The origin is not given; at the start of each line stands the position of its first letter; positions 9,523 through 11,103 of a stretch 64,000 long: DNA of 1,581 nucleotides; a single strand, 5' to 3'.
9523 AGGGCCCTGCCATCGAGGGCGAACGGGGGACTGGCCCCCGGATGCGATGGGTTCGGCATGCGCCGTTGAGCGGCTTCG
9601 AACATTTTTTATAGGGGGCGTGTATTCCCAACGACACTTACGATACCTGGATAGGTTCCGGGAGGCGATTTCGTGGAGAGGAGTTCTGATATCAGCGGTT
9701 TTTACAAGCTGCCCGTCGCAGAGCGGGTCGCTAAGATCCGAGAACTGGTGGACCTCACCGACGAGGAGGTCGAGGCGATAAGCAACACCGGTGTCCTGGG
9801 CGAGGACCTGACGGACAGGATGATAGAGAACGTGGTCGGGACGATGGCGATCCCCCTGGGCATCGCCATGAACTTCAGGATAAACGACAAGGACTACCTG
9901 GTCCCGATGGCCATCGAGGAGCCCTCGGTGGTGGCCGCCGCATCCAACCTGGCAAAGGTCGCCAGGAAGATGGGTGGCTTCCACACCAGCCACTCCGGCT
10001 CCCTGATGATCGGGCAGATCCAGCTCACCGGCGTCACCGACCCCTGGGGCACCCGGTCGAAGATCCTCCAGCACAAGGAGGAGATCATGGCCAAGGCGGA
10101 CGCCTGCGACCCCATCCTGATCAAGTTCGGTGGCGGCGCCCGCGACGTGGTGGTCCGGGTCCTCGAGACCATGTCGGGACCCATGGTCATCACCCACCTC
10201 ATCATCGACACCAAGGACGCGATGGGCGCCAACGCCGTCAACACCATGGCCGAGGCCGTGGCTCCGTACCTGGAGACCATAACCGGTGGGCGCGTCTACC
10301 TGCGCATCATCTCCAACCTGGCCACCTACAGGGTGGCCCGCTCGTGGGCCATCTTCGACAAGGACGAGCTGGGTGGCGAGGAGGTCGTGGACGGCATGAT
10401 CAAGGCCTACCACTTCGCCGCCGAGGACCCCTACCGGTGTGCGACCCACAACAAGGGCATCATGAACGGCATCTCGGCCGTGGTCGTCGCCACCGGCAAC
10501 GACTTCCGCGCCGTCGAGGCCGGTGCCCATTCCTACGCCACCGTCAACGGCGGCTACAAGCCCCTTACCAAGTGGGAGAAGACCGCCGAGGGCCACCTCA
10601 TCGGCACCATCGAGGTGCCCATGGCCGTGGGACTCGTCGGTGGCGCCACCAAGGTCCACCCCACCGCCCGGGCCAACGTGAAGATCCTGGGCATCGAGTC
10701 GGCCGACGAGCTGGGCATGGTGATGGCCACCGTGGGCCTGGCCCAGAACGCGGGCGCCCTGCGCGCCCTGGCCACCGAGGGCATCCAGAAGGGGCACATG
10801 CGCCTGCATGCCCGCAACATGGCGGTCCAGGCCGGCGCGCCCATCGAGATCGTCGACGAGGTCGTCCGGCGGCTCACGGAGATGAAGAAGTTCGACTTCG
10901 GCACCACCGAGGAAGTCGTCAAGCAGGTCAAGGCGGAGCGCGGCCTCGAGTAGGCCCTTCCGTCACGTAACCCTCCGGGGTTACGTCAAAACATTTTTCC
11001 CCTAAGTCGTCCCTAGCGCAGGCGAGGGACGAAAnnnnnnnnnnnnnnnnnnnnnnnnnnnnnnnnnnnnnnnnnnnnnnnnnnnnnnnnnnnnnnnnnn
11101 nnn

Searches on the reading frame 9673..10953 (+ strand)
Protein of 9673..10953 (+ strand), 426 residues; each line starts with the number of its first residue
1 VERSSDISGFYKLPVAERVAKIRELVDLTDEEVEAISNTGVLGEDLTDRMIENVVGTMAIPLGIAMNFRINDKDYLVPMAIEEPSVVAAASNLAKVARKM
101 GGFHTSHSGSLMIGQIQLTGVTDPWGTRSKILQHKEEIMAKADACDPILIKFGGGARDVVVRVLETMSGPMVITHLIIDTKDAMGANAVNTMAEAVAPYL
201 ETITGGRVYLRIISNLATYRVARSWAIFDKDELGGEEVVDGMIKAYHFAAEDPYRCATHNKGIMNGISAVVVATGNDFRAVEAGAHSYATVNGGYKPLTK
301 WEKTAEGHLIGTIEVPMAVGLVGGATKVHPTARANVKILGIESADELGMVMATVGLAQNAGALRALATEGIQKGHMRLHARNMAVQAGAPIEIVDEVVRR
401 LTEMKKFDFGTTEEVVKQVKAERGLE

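Call 24: search_protein_families(library=pfam, proteins=[window:9673-10953:+], max_evalue=0.001)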
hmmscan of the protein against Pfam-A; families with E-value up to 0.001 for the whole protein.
window:9673-10953:+ (426 aa): 1 family
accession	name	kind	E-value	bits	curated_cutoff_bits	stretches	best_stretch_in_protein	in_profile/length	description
PF00368.23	HMG-CoA_red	-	1.8e-108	363.3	27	1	15-380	2-368/368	Hydroxymethylglutaryl-coenzyme A reductase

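Call 72: find_homologous_proteins(query=window:9673-10953:+, max_evalue=1e-30)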
Query window:9673-10953:+ (426 aa): 8000 proteins with E <= 1e-30 among 8000 candidates; the best 120 are listed.
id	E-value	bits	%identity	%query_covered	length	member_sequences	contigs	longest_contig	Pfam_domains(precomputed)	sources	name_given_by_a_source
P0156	5.2e-275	930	100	100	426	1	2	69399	PF00368.24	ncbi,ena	-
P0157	2.7e-270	914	98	100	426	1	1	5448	PF00368.24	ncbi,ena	-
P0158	5.0e-270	913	98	100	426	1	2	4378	PF00368.24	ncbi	-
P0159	8.6e-267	903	96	100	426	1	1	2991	PF00368.24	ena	-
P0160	2.3e-262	888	95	100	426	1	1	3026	PF00368.24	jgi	jgi:hydroxymethylglutaryl-CoA reductase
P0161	2.6e-259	878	93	100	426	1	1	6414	PF00368.24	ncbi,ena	-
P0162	4.4e-259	877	92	100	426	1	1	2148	PF00368.24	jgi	jgi:hydroxymethylglutaryl-CoA reductase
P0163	7.5e-259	877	92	100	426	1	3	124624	PF00368.24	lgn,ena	-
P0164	1.3e-258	876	92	100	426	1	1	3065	PF00368.24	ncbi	-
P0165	2.8e-258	875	92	100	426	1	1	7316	PF00368.24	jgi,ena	jgi:hydroxymethylglutaryl-CoA reductase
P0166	3.4e-258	874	92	100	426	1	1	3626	PF00368.24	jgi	-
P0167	4.3e-258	874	92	100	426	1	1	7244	PF00368.24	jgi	jgi:hydroxymethylglutaryl-CoA reductase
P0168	6.9e-258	873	92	100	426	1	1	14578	PF00368.24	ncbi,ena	-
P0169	7.4e-258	873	92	100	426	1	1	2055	PF00368.24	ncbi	-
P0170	1.2e-257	873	92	100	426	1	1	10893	PF00368.24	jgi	-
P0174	1.2e-256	869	92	100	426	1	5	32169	PF00368.24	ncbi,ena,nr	ncbi:MAG: hydroxymethylglutaryl-CoA reductase, degradative [Thermoplasmata archaeon]|nr:hydroxymethy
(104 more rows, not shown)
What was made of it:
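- The HMG-CoA reductase is 92% identical to one named [Thermoplasmata archaeon] (call 72).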

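Call 73: find_encoding_contigs(protein=P0156, flank=500, max_places=3)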
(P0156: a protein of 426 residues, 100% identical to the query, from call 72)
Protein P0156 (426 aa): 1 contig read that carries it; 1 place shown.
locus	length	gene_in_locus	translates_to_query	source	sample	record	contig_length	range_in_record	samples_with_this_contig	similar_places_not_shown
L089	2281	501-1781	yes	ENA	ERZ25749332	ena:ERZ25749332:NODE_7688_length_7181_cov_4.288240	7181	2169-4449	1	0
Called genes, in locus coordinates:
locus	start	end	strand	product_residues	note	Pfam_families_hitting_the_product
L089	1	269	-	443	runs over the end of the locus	-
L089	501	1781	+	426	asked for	PF00368:HMG-CoA_red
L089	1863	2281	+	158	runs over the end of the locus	PF12641:Flavodoxin_3 (weak), PF12724:Flavodoxin_5, PF00258:Flavodoxin_1, PF03358:FMN_red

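Call 74: find_encoding_contigs(protein=P0174, flank=500, max_places=3)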
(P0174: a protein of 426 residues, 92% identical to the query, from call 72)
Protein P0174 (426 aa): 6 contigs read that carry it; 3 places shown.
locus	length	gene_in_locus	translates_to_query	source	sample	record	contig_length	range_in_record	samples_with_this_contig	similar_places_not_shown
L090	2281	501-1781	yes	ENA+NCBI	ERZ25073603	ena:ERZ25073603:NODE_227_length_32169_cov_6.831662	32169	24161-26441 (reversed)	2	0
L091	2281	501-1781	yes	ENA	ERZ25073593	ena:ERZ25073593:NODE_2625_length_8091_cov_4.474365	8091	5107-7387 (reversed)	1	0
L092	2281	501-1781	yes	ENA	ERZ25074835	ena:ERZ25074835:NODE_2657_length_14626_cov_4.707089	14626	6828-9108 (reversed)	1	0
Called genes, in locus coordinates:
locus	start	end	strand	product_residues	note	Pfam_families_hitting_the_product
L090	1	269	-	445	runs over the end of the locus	-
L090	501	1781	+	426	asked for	PF00368:HMG-CoA_red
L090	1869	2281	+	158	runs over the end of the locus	PF12724:Flavodoxin_5, PF00258:Flavodoxin_1, PF03358:FMN_red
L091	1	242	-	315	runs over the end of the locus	?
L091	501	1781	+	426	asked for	PF00368:HMG-CoA_red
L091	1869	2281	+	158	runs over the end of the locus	PF12724:Flavodoxin_5, PF00258:Flavodoxin_1, PF03358:FMN_red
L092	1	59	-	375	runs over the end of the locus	-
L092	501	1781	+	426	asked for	PF00368:HMG-CoA_red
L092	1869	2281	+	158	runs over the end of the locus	PF12724:Flavodoxin_5, PF00258:Flavodoxin_1, PF03358:FMN_red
